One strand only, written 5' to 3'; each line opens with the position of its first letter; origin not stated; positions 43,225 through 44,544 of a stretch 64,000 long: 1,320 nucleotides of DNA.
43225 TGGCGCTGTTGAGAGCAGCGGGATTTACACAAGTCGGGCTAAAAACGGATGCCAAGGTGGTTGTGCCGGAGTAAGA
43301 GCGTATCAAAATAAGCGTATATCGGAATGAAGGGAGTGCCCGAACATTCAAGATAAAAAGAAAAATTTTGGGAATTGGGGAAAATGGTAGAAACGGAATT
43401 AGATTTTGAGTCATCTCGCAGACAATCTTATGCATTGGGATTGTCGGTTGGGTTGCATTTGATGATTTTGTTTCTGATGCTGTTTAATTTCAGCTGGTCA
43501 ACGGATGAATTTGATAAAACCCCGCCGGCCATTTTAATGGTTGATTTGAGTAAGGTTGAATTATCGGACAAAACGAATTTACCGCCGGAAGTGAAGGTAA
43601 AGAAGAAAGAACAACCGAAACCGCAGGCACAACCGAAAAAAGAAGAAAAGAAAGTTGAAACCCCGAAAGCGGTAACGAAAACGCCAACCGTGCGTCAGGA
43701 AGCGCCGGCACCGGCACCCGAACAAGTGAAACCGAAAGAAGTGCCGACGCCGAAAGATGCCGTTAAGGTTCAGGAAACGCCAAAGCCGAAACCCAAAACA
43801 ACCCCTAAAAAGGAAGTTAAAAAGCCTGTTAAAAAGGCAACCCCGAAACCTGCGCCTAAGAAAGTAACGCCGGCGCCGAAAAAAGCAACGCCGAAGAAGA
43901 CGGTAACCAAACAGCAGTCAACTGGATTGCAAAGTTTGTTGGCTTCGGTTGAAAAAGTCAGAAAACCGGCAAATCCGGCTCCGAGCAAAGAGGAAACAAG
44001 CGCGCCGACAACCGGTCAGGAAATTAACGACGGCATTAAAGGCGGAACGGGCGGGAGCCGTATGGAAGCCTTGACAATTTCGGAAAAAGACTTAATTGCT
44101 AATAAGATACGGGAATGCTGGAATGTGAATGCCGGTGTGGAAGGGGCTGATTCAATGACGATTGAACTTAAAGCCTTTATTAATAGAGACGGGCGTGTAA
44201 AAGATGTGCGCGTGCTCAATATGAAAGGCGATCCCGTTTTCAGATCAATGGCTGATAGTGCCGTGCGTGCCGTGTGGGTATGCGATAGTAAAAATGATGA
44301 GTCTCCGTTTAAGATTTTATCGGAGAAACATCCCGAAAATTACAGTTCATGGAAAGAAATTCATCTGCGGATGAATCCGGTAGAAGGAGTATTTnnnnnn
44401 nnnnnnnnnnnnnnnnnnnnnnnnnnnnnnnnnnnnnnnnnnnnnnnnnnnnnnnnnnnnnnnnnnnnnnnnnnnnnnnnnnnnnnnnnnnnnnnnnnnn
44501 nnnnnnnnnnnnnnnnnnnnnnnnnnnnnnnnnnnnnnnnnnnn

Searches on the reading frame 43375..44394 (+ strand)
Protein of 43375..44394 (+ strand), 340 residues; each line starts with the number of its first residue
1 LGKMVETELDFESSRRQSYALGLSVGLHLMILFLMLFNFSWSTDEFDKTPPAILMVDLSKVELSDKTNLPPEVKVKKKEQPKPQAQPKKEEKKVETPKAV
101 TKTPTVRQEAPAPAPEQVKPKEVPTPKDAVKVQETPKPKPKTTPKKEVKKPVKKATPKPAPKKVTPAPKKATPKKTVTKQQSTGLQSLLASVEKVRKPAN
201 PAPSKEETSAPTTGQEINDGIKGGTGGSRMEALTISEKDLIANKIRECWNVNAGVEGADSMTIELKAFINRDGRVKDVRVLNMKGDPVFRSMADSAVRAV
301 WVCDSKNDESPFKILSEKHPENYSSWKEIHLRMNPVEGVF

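Call 49: search_protein_families(library=pfam, proteins=[window:43375-44394:+], max_evalue=0.001)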
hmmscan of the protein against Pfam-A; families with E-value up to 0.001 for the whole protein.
window:43375-44394:+ (340 aa): 0 families

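Call 62: search_protein_families(library=ncbifam, proteins=[window:43375-44394:+], max_evalue=0.001)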
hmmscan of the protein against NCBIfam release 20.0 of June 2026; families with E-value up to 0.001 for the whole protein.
window:43375-44394:+ (340 aa): 1 family
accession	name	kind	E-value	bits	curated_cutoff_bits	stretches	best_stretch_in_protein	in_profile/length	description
NF033761.1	gliding_GltJ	equivalog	8.5e-06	25.1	450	1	60-208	411-533/671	adventurous gliding motility protein GltJ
